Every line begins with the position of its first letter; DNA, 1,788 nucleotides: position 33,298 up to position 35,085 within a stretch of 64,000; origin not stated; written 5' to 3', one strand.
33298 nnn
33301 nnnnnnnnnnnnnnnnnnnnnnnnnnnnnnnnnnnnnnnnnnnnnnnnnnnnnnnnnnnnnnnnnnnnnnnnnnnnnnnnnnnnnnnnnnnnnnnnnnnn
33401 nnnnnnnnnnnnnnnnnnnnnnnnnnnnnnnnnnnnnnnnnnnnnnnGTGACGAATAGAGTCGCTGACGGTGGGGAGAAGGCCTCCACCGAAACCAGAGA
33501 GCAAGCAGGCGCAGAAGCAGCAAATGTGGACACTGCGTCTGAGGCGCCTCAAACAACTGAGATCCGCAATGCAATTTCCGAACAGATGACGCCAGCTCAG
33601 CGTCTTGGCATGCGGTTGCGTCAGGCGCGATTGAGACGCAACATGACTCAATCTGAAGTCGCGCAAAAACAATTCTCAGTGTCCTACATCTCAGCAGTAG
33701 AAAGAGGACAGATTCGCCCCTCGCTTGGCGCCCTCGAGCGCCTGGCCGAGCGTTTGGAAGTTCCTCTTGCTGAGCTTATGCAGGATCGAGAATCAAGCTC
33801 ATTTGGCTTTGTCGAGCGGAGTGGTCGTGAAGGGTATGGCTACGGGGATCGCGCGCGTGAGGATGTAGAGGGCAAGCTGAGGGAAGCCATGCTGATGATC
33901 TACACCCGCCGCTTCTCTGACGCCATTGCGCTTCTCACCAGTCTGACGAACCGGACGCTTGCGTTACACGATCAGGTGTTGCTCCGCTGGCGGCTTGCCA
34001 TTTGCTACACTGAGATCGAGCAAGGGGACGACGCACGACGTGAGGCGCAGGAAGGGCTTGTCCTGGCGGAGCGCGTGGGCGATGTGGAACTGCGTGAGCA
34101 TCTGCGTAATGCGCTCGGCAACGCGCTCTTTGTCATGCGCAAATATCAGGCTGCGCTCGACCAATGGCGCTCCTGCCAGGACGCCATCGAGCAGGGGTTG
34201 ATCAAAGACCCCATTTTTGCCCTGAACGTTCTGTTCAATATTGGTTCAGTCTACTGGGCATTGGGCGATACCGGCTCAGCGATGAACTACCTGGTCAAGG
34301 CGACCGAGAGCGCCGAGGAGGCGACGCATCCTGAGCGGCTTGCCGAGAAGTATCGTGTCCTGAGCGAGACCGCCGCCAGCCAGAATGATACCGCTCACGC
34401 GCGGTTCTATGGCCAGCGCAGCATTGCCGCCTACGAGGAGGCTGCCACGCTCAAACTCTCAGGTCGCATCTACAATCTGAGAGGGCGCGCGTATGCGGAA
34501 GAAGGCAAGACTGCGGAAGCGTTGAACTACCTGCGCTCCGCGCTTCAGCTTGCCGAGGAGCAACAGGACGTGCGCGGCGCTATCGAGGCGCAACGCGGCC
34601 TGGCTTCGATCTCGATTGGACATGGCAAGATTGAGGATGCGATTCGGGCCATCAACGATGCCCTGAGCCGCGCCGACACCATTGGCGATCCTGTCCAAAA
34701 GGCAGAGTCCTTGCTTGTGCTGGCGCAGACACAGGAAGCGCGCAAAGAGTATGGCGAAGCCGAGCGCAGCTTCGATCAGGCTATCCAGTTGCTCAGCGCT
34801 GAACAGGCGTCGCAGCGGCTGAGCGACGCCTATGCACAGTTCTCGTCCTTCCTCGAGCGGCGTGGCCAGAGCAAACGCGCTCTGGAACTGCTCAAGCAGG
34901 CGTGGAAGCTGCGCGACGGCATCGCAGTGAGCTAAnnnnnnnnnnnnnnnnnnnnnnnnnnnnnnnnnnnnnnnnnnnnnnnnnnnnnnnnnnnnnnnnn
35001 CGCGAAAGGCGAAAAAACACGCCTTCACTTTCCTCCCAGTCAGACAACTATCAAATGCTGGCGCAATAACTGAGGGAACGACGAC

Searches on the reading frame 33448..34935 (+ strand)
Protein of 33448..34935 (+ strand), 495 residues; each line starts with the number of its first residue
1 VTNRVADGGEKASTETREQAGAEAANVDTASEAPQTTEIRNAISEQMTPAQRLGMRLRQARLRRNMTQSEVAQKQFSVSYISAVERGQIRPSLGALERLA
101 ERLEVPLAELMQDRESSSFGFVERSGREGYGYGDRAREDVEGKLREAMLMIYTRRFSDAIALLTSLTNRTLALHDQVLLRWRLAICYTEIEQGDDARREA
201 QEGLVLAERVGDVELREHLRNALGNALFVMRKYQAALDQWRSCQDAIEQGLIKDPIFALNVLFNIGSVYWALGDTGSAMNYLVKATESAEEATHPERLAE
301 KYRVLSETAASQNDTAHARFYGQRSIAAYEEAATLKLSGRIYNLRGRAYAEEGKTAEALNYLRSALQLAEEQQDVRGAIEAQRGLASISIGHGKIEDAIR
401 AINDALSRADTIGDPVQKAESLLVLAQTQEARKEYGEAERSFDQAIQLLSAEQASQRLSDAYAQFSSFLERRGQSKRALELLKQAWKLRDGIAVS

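Call 11: find_homologous_proteins(query=window:33448-34935:+, max_evalue=1e-10)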
Query window:33448-34935:+ (495 aa): 249 proteins with E <= 1e-10 among 8000 candidates; the best 120 are listed.
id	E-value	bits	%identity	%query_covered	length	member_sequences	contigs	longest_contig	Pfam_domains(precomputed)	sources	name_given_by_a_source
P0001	0.0e+0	1043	100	100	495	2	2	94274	PF14559.13,PF17874.8,PF00515.35,PF01381.29,PF13424.13,PF13176.13,PF13428.13,PF13181.13,PF13560.13,PF07719.24,PF13374.13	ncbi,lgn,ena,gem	-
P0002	2.1e-199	681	76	85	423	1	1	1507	PF14559.13,PF17874.8,PF00515.35,PF01381.29,PF13424.13,PF13176.13,PF13432.13,PF13428.13,PF13181.13,PF07719.24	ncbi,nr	ncbi:MAG TPA: tetratricopeptide repeat protein, partial [Ktedonobacterales bacterium]|nr:tetratricop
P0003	1.7e-179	616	63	97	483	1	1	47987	PF17874.8,PF00515.35,PF01381.29,PF13424.13,PF13428.13,PF13181.13,PF13560.13,PF07719.24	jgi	-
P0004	8.0e-173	594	63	92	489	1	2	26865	PF17874.8,PF00515.35,PF01381.29,PF13424.13,PF21033.5,PF13428.13,PF13181.13,PF13560.13,PF07719.24,PF13374.13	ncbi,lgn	-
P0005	2.7e-170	585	65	87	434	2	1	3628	PF00515.35,PF01381.29,PF13424.13,PF13176.13,PF24885.2,PF13432.13,PF13428.13,PF13181.13,PF07719.24,PF13374.13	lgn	-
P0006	4.9e-170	585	63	90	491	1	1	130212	PF00515.35,PF01381.29,PF13424.13,PF13181.13,PF13560.13,PF07719.24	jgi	-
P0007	7.6e-168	577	60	97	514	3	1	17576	PF17874.8,PF00515.35,PF01381.29,PF13424.13,PF21033.5,PF13432.13,PF13428.13,PF13181.13,PF13560.13,PF07719.24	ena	-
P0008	9.6e-168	577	60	95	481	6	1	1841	PF01381.29,PF13428.13,PF13374.13,PF14559.13,PF17874.8,PF00515.35,PF13424.13,PF21033.5,PF13432.13,PF13181.13,PF13560.13,PF07719.24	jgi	-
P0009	1.8e-167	576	64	91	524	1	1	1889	PF00515.35,PF01381.29,PF13424.13,PF13432.13,PF13181.13,PF13560.13,PF07719.24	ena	-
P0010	9.2e-164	564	62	91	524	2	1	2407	PF10602.16,PF00515.35,PF01381.29,PF13424.13,PF21033.5,PF13428.13,PF13181.13,PF07719.24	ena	-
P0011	1.8e-158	547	57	96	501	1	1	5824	PF00515.35,PF01381.29,PF13424.13,PF13181.13,PF13560.13,PF07719.24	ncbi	-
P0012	6.8e-157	541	63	86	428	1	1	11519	PF17874.8,PF00515.35,PF01381.29,PF13424.13,PF13432.13,PF13428.13,PF13181.13,PF07719.24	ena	-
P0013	1.2e-147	511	58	90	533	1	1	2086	PF00515.35,PF01381.29,PF13424.13,PF13176.13,PF13181.13,PF07719.24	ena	-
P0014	1.4e-134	468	54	94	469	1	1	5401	PF01381.29,PF13176.13,PF13428.13,PF13374.13,PF14559.13,PF17874.8,PF00515.35,PF13424.13,PF21033.5,PF13432.13,PF13181.13,PF13560.13,PF07719.24,PF13174.13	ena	-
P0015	1.4e-122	428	50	89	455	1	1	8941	PF01381.29,PF13176.13,PF13428.13,PF13374.13,PF14559.13,PF17874.8,PF00515.35,PF12895.14,PF13424.13,PF13432.13,PF13181.13,PF13560.13,PF07719.24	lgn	-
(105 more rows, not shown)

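Call 12: search_protein_families(library=pfam, proteins=[window:33448-34935:+])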
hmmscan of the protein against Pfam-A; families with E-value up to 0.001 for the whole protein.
window:33448-34935:+ (495 aa): 14 families
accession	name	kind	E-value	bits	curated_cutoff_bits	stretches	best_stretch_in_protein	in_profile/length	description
PF13424.12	TPR_12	-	4.1e-18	65.8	30.1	4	220-291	6-77/77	Tetratricopeptide repeat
PF07719.23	TPR_2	-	1.3e-15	56.6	27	1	340-370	2-32/34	Tetratricopeptide repeat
PF13181.12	TPR_8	-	1e-12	47.6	25.7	1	261-290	3-32/34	Tetratricopeptide repeat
PF13560.12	HTH_31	-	3.2e-12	47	27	1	52-110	1-61/64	Helix-turn-helix domain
PF00515.34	TPR_1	-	5.5e-12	45.4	27.8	0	340-370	2-32/34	Tetratricopeptide repeat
PF01381.28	HTH_3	-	2.6e-11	43.8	23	1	57-110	1-55/55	Helix-turn-helix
PF17874.7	TPR_MalT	-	3.7e-10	40.1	45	1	257-407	38-189/336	MalT-like TPR region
PF13428.12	TPR_14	-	4e-09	36.7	23.5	0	341-375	3-37/44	Tetratricopeptide repeat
PF13176.12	TPR_7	-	2.7e-06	27.5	27.9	0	346-375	6-35/36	Tetratricopeptide repeat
PF13374.12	TPR_10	-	5.8e-06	26.6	27.5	0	341-371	4-34/42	Tetratricopeptide repeat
PF14559.12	TPR_19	-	7.3e-06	26.7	25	1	350-409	2-55/68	Tetratricopeptide repeat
PF12844.13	HTH_19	-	7.9e-05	22.9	30.2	1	54-112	1-60/64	Helix-turn-helix domain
PF13432.12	TPR_16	-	0.00013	22.8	32.7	0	391-447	9-59/65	Tetratricopeptide repeat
PF12895.13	ANAPC3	-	0.00027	21.6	27.2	0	379-437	23-81/82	Anaphase-promoting complex, cyclosome, subunit 3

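Call 14: find_related_loci(query=A1, collection=genome_contigs, flank=3000)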
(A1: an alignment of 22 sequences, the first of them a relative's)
Query A1 (495 aa) in genome_contigs; peptide patterns used: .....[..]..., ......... (x = any residue, [..] = any of these).
63 stretches matched a pattern; 45 encode a relative of the query (tblastn E <= 1e-3); 45 distinct loci.
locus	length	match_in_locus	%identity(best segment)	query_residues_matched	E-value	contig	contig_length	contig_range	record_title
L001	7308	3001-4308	49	52-488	2e-120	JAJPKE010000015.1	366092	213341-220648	MAG: Chloroflexota bacterium isolate Centralia_MAG_65 k107_7845518, whole genome shotgun sequence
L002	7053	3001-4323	48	48-493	4e-120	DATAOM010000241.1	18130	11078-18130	MAG TPA_asm: Ktedonobacterales bacterium isolate SMAG_U7045 k141_1421079, whole genome shotgun sequence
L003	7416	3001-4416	46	14-494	1e-118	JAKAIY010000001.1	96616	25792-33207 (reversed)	MAG: Chloroflexi bacterium isolate WY3.bin53 NODE_319_length_96616_cov_1.527998, whole genome shotgun sequence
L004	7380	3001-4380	47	22-493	3e-118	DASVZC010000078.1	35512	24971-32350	MAG TPA_asm: Ktedonobacterales bacterium isolate SMAG_U2618 k141_232081, whole genome shotgun sequence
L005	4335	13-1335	47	48-493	3e-118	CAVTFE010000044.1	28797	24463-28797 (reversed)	MAG: uncultured bacterium isolate MFD00822.bin.2.150 genome assembly, contig: contig_30568, whole genome shotgun sequenc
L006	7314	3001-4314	48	48-490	5e-116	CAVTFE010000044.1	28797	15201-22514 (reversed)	MAG: uncultured bacterium isolate MFD00822.bin.2.150 genome assembly, contig: contig_30568, whole genome shotgun sequenc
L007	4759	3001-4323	47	48-492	1e-113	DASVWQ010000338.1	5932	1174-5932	MAG TPA_asm: Ktedonobacterales bacterium isolate SMAG_U2552 k141_1181848, whole genome shotgun sequence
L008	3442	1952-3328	47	38-495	2e-116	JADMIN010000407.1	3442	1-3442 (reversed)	MAG: Ktedonobacterales bacterium isolate MAG019 NODE_7661_length_3442_cov_4.311190, whole genome shotgun sequence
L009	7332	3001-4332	46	44-491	4e-112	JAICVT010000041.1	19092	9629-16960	MAG: Ktedonobacterales bacterium isolate LS_FP_2_bin.8 k141_531958_length_19092_cov_23.5051, whole genome shotgun sequen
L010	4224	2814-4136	47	47-491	3e-113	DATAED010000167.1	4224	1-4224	MAG TPA_asm: Ktedonobacterales bacterium isolate SMAG_U6768 k141_4345432, whole genome shotgun sequence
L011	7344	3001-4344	47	42-493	6e-111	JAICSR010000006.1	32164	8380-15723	MAG: Ktedonobacterales bacterium isolate GZL_HYHR_2_bin.65 k141_442645_length_32164_cov_14.1422, whole genome shotgun se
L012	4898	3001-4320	46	47-490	2e-110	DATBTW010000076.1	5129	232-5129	MAG TPA_asm: Ktedonobacterales bacterium isolate SMAG_U4194 k141_109559, whole genome shotgun sequence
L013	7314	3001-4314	48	48-487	2e-107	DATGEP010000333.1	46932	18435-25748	MAG TPA_asm: Ktedonobacterales bacterium isolate SMAG_U9705 k141_1340646, whole genome shotgun sequence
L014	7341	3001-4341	48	38-490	5e-107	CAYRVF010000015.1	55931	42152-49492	MAG TPA_asm: uncultured Ktedonobacterales bacterium isolate SRP272529_co1_100 genome assembly, contig: NODE_650_length_5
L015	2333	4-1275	45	65-493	3e-111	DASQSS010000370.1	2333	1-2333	MAG TPA_asm: Ktedonobacterales bacterium isolate SMAG_U10915 k141_50959, whole genome shotgun sequence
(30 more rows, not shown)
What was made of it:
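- Tried and rejected: The genome-collection scan gave 45 loci, all <=49% identical (call 14).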

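Call 16: find_encoding_contigs(protein=P0001, flank=3000, max_places=4)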
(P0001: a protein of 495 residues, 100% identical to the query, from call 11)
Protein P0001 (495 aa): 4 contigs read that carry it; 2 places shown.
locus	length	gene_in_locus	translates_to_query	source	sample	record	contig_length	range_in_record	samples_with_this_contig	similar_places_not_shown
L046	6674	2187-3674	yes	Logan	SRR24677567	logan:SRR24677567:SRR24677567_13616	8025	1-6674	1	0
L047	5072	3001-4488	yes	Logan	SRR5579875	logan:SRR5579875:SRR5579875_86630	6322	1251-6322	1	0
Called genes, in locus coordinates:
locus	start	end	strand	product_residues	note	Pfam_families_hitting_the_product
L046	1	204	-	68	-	?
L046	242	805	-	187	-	PF03358:FMN_red, PF02525:Flavodoxin_2 (weak)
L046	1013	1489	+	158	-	PF01613:Flavin_Reduct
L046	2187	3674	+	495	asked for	PF01381:HTH_3, PF13560:HTH_31, PF13176:TPR_7 (faint), PF07719:TPR_2 (faint), PF13428:TPR_14 (faint), PF13424:TPR_12 (weak), PF17874:TPR_MalT, PF13424:TPR_12 (weak), +4 more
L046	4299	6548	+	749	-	PF13231:PMT_2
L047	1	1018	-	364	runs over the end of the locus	PF07885:Ion_trans_2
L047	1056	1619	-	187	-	PF03358:FMN_red, PF02525:Flavodoxin_2 (weak)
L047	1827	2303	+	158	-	PF01613:Flavin_Reduct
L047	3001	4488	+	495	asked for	PF01381:HTH_3, PF13560:HTH_31, PF13176:TPR_7 (faint), PF07719:TPR_2 (faint), PF13428:TPR_14 (faint), PF13424:TPR_12 (weak), PF17874:TPR_MalT, PF13424:TPR_12 (weak), +4 more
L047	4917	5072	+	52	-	?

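Call 17: find_encoding_contigs(protein=P0003, flank=3000, max_places=3)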
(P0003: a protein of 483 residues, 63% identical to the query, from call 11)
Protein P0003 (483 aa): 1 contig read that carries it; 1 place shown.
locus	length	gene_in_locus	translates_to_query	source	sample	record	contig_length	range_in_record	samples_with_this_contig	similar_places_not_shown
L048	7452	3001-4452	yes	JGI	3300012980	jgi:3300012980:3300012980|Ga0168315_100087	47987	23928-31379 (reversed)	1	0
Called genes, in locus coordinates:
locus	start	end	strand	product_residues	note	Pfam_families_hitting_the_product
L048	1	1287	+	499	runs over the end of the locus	PF00370:FGGY_N, PF02782:FGGY_C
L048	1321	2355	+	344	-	PF21302:Zn_ribbon_RlmA, PF08241:Methyltransf_11 (faint), PF13649:Methyltransf_25 (faint)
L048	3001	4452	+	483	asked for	PF01381:HTH_3, PF13560:HTH_31, PF00515:TPR_1 (faint), PF07719:TPR_2 (faint), PF13181:TPR_8 (faint), PF13424:TPR_12, PF17874:TPR_MalT (weak), PF13424:TPR_12 (weak), +1 more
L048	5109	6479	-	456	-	PF01979:Amidohydro_1, PF07969:Amidohydro_3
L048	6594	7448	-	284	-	PF26514:DUF8173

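Call 18: find_encoding_contigs(protein=P0004, flank=3000, max_places=3)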
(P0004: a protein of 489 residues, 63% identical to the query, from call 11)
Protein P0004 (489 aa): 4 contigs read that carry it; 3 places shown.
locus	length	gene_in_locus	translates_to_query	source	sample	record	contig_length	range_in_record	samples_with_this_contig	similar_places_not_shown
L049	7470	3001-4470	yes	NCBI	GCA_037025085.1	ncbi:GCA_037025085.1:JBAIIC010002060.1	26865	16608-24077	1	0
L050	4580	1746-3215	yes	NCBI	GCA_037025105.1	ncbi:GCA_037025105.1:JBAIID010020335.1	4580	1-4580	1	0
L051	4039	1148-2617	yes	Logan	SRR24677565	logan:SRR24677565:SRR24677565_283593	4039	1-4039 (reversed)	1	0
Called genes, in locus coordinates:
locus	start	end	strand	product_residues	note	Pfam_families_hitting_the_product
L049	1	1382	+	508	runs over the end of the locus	PF00370:FGGY_N, PF02782:FGGY_C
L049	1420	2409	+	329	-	PF21302:Zn_ribbon_RlmA, PF08241:Methyltransf_11 (faint), PF13649:Methyltransf_25 (faint)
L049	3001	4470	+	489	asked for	PF13560:HTH_31, PF01381:HTH_3, PF00515:TPR_1 (faint), PF07719:TPR_2 (faint), PF13181:TPR_8 (faint), PF13424:TPR_12 (weak), PF17874:TPR_MalT (weak), PF13424:TPR_12 (weak), +3 more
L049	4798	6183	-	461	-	PF01979:Amidohydro_1, PF07969:Amidohydro_3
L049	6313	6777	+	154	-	-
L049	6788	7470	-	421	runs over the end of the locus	-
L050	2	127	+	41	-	?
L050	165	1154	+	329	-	PF21302:Zn_ribbon_RlmA, PF08241:Methyltransf_11 (faint), PF13649:Methyltransf_25 (faint)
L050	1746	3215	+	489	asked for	PF13560:HTH_31, PF01381:HTH_3, PF00515:TPR_1 (faint), PF07719:TPR_2 (faint), PF13181:TPR_8 (faint), PF13424:TPR_12 (weak), PF17874:TPR_MalT (weak), PF13424:TPR_12 (weak), +3 more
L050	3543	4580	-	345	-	?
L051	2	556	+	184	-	?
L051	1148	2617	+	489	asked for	PF13560:HTH_31, PF01381:HTH_3, PF00515:TPR_1 (faint), PF07719:TPR_2 (faint), PF13181:TPR_8 (faint), PF13424:TPR_12 (weak), PF17874:TPR_MalT (weak), PF13424:TPR_12 (weak), +3 more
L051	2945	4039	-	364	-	?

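Call 19: find_encoding_contigs(protein=P0006, flank=3000, max_places=2)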
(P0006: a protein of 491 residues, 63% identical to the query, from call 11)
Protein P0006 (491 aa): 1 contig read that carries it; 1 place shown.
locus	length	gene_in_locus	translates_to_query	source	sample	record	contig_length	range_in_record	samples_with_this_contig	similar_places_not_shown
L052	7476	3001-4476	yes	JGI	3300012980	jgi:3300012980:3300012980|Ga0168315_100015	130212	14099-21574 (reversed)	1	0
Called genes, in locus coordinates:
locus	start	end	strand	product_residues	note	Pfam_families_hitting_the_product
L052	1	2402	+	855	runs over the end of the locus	PF23139:OB_YrrC, PF14520:HHH_5 (weak), PF14490:HHH_RecD2, PF13086:AAA_11 (faint), PF13245:AAA_19, PF13604:AAA_30, PF18335:SH3_13, PF13538:UvrD_C_2, +1 more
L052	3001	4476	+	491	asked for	PF13560:HTH_31, PF01381:HTH_3, PF00515:TPR_1 (faint), PF07719:TPR_2 (faint), PF13181:TPR_8 (faint), PF13424:TPR_12 (weak)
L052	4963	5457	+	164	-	-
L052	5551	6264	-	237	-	-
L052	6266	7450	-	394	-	-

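Call 20: find_encoding_contigs(protein=P0007, flank=3000, max_places=2)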
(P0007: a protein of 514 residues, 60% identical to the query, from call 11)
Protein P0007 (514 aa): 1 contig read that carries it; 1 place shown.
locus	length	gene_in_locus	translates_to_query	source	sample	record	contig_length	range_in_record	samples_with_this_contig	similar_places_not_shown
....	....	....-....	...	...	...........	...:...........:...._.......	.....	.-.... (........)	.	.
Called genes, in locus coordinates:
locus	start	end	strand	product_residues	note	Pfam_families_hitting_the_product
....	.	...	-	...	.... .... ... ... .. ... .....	-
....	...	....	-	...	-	-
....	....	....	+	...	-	-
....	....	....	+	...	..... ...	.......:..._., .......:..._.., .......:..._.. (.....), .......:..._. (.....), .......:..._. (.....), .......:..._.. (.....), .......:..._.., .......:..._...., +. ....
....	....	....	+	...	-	-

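Call 21: find_encoding_contigs(protein=P0011, flank=3000, max_places=2)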
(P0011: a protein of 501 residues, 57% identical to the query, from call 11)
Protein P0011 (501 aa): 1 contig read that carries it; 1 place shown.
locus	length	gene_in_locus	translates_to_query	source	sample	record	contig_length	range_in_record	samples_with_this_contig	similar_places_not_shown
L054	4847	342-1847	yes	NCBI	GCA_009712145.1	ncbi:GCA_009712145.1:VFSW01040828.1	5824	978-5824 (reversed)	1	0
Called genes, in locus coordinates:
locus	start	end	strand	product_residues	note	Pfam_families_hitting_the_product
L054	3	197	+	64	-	?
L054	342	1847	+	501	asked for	PF01381:HTH_3, PF13560:HTH_31, PF13181:TPR_8 (faint), PF07719:TPR_2 (faint), PF00515:TPR_1 (faint), PF13424:TPR_12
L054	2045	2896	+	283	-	PF00891:Methyltransf_2 (weak), PF08241:Methyltransf_11 (weak), PF13649:Methyltransf_25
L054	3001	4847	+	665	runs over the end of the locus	-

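Call 22: find_encoding_contigs(protein=P0012, flank=3000, max_places=2)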
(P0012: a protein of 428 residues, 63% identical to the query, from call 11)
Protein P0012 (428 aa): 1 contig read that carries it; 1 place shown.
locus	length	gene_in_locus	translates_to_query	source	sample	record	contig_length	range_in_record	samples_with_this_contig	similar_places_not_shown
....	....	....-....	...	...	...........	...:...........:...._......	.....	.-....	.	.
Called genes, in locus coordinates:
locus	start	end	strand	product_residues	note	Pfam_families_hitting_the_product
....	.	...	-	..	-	?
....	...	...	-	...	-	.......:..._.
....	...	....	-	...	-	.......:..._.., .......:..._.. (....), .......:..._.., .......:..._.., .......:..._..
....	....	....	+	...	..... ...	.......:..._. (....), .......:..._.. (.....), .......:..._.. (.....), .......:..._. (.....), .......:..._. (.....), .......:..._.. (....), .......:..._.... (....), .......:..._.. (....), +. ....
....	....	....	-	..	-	-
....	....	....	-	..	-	-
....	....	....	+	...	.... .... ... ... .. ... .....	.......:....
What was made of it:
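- An IS630-like element sits upstream of one orthologue (call 22).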

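Call 28: find_encoding_contigs(protein=P0002, flank=3000, max_places=3)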
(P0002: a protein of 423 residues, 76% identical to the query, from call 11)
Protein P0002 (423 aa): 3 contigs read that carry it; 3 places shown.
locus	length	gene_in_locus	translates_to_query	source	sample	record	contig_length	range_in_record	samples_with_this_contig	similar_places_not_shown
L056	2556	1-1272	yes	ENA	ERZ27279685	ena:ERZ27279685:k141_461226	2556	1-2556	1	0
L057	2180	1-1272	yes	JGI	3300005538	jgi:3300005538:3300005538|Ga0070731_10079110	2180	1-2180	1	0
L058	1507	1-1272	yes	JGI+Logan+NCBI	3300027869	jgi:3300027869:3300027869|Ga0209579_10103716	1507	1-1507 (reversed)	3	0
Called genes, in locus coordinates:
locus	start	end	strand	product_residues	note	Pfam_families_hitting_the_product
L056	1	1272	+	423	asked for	PF01381:HTH_3 (weak), PF13432:TPR_16 (faint), PF13176:TPR_7 (faint), PF14559:TPR_19 (faint), PF17874:TPR_MalT (faint), PF00515:TPR_1 (faint), PF07719:TPR_2 (faint), PF13424:TPR_12, +2 more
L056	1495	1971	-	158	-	PF01613:Flavin_Reduct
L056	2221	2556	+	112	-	?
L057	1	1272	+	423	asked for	PF01381:HTH_3 (weak), PF13432:TPR_16 (faint), PF13176:TPR_7 (faint), PF14559:TPR_19 (faint), PF17874:TPR_MalT (faint), PF00515:TPR_1 (faint), PF07719:TPR_2 (faint), PF13424:TPR_12, +2 more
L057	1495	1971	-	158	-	PF01613:Flavin_Reduct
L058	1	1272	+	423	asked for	PF01381:HTH_3 (weak), PF13432:TPR_16 (faint), PF13176:TPR_7 (faint), PF14559:TPR_19 (faint), PF17874:TPR_MalT (faint), PF00515:TPR_1 (faint), PF07719:TPR_2 (faint), PF13424:TPR_12, +2 more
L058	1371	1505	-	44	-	?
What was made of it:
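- Tried and rejected: The 76% relative (P0002) is present only on contigs that begin inside the gene (call 28).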

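Call 29: find_encoding_contigs(protein=P0005, flank=3000, max_places=3)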
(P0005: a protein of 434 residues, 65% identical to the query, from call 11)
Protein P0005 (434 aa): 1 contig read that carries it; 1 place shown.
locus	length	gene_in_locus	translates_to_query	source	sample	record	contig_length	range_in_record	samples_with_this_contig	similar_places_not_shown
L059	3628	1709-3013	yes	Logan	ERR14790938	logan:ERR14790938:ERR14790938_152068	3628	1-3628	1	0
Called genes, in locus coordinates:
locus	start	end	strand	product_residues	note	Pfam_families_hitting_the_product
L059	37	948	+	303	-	PF21302:Zn_ribbon_RlmA, PF13847:Methyltransf_31 (weak), PF08241:Methyltransf_11 (weak), PF08242:Methyltransf_12 (faint), PF13649:Methyltransf_25 (weak)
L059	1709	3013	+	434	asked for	PF01381:HTH_3 (weak), PF13432:TPR_16 (faint), PF00515:TPR_1 (faint), PF07719:TPR_2 (faint), PF13181:TPR_8 (faint), PF13428:TPR_14 (faint), PF13176:TPR_7 (faint), PF13424:TPR_12, +2 more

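Call 38: find_encoding_contigs(protein=P0010, flank=1500, max_places=3)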
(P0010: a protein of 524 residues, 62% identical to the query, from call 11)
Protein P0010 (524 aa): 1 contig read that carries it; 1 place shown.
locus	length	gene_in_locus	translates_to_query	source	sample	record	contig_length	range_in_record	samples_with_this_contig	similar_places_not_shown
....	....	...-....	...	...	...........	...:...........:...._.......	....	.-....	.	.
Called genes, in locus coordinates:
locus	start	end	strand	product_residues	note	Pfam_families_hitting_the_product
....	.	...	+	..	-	?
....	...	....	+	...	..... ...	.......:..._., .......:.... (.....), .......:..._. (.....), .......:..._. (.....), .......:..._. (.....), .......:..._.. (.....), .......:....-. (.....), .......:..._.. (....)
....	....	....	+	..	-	?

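Call 39: find_encoding_contigs(protein=P0013, flank=1500, max_places=3)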
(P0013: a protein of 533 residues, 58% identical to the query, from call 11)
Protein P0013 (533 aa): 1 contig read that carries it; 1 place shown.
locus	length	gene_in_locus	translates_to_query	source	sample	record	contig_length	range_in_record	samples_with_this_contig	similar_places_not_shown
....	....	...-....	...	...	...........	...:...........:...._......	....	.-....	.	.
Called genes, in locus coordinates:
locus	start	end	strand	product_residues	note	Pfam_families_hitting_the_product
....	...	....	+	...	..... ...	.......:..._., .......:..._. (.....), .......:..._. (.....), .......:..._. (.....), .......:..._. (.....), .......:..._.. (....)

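Call 40: find_encoding_contigs(protein=P0008, flank=1500, max_places=3)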
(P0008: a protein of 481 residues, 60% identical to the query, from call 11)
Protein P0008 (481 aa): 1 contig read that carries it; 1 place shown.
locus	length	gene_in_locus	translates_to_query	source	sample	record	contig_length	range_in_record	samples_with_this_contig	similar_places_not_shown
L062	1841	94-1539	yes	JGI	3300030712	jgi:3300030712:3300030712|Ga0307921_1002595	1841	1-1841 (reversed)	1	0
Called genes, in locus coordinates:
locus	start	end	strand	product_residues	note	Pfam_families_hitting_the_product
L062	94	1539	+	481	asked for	PF01381:HTH_3, PF13560:HTH_31, PF13432:TPR_16 (faint), PF17874:TPR_MalT (weak), PF13181:TPR_8 (weak), PF13424:TPR_12, PF17874:TPR_MalT (weak), PF13424:TPR_12 (weak), +6 more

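Call 70: search_solved_structures(query=window:33448-34935:+, max_evalue=0.01)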
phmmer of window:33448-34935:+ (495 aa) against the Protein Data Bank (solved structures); distinct sequences matched with E-value up to 0.01: 28.
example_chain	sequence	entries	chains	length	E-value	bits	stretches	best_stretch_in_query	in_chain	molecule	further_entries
3ro2_A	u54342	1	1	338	9.4e-06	28.4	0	194-291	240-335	G-protein-signaling modulator 2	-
4g2v_A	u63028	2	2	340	9.5e-06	28.4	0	194-291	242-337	G-protein-signaling modulator 2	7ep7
5a6c_A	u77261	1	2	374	1.5e-05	27.8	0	194-294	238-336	G-PROTEIN-SIGNALING MODULATOR 2, AFADIN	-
6hc2_A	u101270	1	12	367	2.4e-05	27.1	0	195-292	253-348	G-protein-signaling modulator 2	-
3sf4_A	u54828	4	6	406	3.9e-05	26.4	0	195-291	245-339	G-protein-signaling modulator 2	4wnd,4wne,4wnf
4wng_A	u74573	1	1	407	4.2e-05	26.3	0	195-291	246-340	G-protein-signaling modulator 2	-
8bu0_A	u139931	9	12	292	4.7e-05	26.1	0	223-378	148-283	Consensus tetratricopeptide repeat protein | Crystal structure of an 8-repeat consensus TPR superhelix with Zinc. | Monomer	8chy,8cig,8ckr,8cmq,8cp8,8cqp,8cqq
3ro3_A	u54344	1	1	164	6.5e-05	25.7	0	191-291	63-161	G-protein-signaling modulator 2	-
5a7d_B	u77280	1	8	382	7.8e-05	25.4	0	201-381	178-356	PINS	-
6rnz_A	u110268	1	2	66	8.8e-05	25.2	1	52-112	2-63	HTH-type transcriptional regulator DdrOC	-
6rmq_A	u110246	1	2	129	0.00023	23.9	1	52-115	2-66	HTH-type transcriptional regulator DdrOC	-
6rnx_A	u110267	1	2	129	0.00026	23.7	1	52-115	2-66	HTH-type transcriptional regulator DdrOC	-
4jhr_A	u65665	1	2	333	0.00031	23.4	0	195-292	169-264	G-protein-signaling modulator 2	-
2qfc_A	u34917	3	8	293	0.00036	23.2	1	50-110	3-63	PlcR protein | Transcriptional activator PlcR protein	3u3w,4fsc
4a1s_A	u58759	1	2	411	0.00036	23.2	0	328-433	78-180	PARTNER OF INSCUTEABLE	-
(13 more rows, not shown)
